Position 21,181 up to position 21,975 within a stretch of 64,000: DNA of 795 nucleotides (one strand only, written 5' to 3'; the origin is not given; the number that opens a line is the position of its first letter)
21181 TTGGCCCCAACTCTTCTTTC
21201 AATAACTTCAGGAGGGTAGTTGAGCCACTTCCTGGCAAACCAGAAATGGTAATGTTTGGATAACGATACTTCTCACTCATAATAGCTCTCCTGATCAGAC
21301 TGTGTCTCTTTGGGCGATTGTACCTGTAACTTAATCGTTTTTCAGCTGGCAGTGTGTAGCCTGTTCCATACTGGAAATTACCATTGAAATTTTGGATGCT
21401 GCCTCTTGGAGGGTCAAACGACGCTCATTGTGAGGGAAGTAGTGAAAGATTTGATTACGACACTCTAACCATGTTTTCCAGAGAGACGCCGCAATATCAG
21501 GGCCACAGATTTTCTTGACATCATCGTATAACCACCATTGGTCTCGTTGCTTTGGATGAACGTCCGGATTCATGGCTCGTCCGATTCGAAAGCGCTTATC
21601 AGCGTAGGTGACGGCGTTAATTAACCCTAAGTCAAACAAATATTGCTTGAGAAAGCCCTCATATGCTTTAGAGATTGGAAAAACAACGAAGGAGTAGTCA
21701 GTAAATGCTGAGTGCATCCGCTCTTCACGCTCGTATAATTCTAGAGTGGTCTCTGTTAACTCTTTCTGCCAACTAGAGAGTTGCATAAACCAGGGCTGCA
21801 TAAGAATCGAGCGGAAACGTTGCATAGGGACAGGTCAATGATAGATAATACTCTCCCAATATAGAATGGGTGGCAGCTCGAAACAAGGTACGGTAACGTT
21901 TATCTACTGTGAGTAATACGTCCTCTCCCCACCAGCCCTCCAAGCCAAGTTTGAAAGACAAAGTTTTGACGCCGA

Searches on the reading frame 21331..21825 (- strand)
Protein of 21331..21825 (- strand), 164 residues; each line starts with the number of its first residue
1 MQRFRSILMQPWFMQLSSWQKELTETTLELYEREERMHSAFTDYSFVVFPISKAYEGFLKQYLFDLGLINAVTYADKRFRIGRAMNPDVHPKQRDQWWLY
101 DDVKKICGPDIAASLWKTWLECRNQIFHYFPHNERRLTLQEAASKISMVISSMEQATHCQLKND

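Call 26: search_protein_families(library=pfam, proteins=[window:21331-21825:-], max_evalue=0.001)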
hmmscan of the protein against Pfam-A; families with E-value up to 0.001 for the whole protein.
window:21331-21825:- (164 aa): 0 families

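Call 29: search_protein_families(library=pfam, proteins=[window:21331-21825:-], max_evalue=0.01)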
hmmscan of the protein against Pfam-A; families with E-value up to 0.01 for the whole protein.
window:21331-21825:- (164 aa): 2 families
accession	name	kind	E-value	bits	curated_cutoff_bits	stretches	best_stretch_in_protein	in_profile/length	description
PF19034.5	RnlA-toxin_DBD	-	0.0016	19.3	27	1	37-68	37-68/125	RNase LS, bacterial toxin DBD domain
PF18869.6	HEPN_RnaseLS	-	0.0024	18.6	29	1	37-70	21-54/124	RnaseLS-like HEPN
